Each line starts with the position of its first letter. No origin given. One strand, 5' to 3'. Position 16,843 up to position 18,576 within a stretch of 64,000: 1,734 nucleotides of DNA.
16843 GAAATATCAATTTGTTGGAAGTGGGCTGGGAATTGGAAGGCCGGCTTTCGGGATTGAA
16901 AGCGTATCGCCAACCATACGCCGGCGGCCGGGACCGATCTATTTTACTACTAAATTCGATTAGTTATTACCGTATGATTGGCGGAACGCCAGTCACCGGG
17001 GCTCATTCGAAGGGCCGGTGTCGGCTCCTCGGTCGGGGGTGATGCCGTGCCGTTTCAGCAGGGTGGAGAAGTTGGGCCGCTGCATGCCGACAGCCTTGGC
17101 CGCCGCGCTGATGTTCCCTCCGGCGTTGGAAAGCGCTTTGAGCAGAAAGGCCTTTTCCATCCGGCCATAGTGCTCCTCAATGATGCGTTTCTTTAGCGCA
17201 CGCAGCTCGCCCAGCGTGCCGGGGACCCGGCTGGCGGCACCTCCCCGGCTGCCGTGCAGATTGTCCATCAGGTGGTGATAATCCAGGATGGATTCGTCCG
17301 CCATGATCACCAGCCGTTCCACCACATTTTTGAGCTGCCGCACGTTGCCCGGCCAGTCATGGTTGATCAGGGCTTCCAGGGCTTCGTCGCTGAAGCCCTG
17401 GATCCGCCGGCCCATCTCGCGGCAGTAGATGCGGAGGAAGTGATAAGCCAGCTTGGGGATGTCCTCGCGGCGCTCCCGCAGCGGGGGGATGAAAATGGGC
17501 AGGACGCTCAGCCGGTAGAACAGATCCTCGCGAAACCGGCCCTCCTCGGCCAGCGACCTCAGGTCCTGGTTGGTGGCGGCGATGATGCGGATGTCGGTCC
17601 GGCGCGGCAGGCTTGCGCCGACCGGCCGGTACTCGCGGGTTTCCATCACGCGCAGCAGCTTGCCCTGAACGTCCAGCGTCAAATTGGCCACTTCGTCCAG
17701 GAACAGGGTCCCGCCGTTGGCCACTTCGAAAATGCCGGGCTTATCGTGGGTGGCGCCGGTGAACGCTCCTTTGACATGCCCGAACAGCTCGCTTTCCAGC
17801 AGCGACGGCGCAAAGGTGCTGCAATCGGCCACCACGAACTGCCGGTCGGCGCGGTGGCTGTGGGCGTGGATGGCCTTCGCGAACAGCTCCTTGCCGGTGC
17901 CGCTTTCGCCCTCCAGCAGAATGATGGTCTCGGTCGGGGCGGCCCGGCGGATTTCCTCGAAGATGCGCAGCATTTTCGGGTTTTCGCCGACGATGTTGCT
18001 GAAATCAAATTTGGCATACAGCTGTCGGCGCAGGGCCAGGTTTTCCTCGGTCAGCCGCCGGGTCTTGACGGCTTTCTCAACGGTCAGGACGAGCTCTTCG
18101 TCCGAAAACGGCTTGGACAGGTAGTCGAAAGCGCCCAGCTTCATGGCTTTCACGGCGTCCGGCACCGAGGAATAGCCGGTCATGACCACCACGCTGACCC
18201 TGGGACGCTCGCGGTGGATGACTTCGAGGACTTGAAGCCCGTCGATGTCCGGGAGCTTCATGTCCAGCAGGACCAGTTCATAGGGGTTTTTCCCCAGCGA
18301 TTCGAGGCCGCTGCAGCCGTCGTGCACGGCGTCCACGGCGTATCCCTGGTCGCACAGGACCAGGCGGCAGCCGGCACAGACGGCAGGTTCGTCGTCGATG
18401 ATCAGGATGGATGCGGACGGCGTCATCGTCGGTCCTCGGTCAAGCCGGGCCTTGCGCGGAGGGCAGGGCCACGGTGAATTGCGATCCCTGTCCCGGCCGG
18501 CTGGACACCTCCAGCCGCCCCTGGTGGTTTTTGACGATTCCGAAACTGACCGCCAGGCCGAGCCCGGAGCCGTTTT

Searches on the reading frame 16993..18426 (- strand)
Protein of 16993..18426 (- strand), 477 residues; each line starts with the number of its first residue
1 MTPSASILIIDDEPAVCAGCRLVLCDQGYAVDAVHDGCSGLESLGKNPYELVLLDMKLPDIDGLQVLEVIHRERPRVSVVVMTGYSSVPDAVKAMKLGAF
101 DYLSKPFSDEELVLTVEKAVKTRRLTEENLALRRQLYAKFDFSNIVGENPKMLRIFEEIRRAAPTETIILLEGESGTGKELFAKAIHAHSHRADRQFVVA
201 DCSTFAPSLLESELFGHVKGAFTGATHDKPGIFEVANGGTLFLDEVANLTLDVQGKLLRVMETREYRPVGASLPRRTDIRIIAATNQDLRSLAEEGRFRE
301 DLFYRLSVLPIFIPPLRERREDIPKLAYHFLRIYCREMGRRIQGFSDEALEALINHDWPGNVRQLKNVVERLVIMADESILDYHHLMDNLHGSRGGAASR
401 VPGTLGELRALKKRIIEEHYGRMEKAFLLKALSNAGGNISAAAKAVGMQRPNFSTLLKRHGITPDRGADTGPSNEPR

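Call 3: search_protein_families(library=pfam, proteins=[window:16993-18426:-], max_evalue=0.01)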
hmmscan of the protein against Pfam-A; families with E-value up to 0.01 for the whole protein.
window:16993-18426:- (477 aa): 10 families
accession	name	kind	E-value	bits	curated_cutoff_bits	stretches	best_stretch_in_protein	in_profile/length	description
PF00158.32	Sigma54_activat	-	3.5e-65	219.2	20.2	1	145-311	1-167/168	Sigma-54 interaction domain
PF00072.30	Response_reg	-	5.8e-30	104.2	30.2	1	7-116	1-110/111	Response regulator receiver domain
PF25601.1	AAA_lid_14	-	2.5e-28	98.1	27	1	317-395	1-79/87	AAA+ ATPase lid domain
PF14532.12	Sigma54_activ_2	-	6.3e-19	69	25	1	146-316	1-138/138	Sigma-54 interaction domain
PF07728.20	AAA_5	-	3.5e-09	37.2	22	1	169-288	2-124/139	AAA domain (dynein-related subfamily)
PF07724.20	AAA_2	-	2.5e-07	31.3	27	1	168-292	5-130/166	AAA domain (Cdc48 subfamily)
PF00004.35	AAA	-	6.4e-07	30.3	21.2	1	169-295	1-117/131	ATPase family associated with various cellular activities (AAA)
PF02954.25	HTH_8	-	0.0004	20.5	22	1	423-451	5-33/42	Bacterial regulatory protein, Fis family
PF01078.27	Mg_chelatase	-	0.00041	20.2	20.3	0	224-265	93-134/207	Magnesium chelatase, subunit ChlI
PF13191.12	AAA_16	-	0.0013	19.7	32.6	1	153-220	13-84/167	AAA ATPase domain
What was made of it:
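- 16993..18426 (-): NtrC/AtoC-type sigma-54 enhancer-binding response regulator (REC - AAA+ - HTH_8), 477 aa. Pfam finds PF00072, PF00158 and PF02954 (call 3).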

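Call 57: search_protein_families(library=ncbifam, proteins=[window:16993-18426:-], max_evalue=0.01)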
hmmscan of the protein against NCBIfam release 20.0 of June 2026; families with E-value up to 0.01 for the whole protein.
window:16993-18426:- (477 aa): 122 families (the best 25 are shown)
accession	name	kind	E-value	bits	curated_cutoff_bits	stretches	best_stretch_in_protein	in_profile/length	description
NF008469.0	PRK11361.1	equivalog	5.2e-126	421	714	1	1-464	1-458/461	acetoacetate metabolism transcriptional regulator AtoC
TIGR01818.1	ntrC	equivalog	3.8e-119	398.5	558.6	1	7-452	1-455/463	nitrogen regulation protein NR(I)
TIGR02915.1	PEP_resp_reg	equivalog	1.5e-111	373.4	502.6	1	7-462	1-444/445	PEP-CTERM-box response regulator transcription factor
NF051870.1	NAssimRespRegNtrX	equivalog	2.7e-111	372.6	600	1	5-461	2-451/452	nitrogen assimilation response regulator NtrX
NF041946.1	LuxO_transreg_Vib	equivalog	1.8e-107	360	800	1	10-446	2-446/463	quorum-sensing sigma-54 dependent transcriptional regulator LuxO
NF011695.0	PRK15115.1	equivalog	2.4e-103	346.3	763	1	4-463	6-439/445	two-component system response regulator GlrR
NF007689.0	PRK10365.1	equivalog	2.1e-101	339.9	760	1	6-452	7-434/441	sigma-54-dependent response regulator transcription factor ZraR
NF008176.1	PRK10923.1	equivalog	2.7e-101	339.5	620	1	6-462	5-468/469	nitrogen regulation protein NR(I)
NF038308.1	RNA_repair_RtcR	equivalog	2.4e-96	323.7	650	1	89-450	124-501/530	RNA repair transcriptional activator RtcR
TIGR01817.1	nifA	equivalog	5.8e-95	319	528.85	1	115-387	170-439/534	nif-specific transcriptional activator NifA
NF003451.0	PRK05022.1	equivalog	1.6e-92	310.8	476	1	121-462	164-510/512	nitric oxide reductase transcriptional regulator NorR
NF041552.1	TF_PrdR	equivalog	2.8e-90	303.3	795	1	137-451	261-567/577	sigma-54 dependent transcriptional regulator PrdR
TIGR02974.1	phageshock_pspF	equivalog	3e-84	283.1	443.55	1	145-379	1-236/336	phage shock protein operon transcriptional activator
NF050807.1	TransRegFlbDCaul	equivalog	2.1e-82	277.4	750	1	25-448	21-426/454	sigma-54-dependent transcriptional regulator FlbD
NF049963.1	RespRegFlgRCampy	domain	2.5e-82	277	750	1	42-379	39-370/429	fla regulon two-component system response regulator FlgR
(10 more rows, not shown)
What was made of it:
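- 16993..18426 (-): The best NCBIfam match is AtoC at 421 bits, below its cut-off (call 57).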
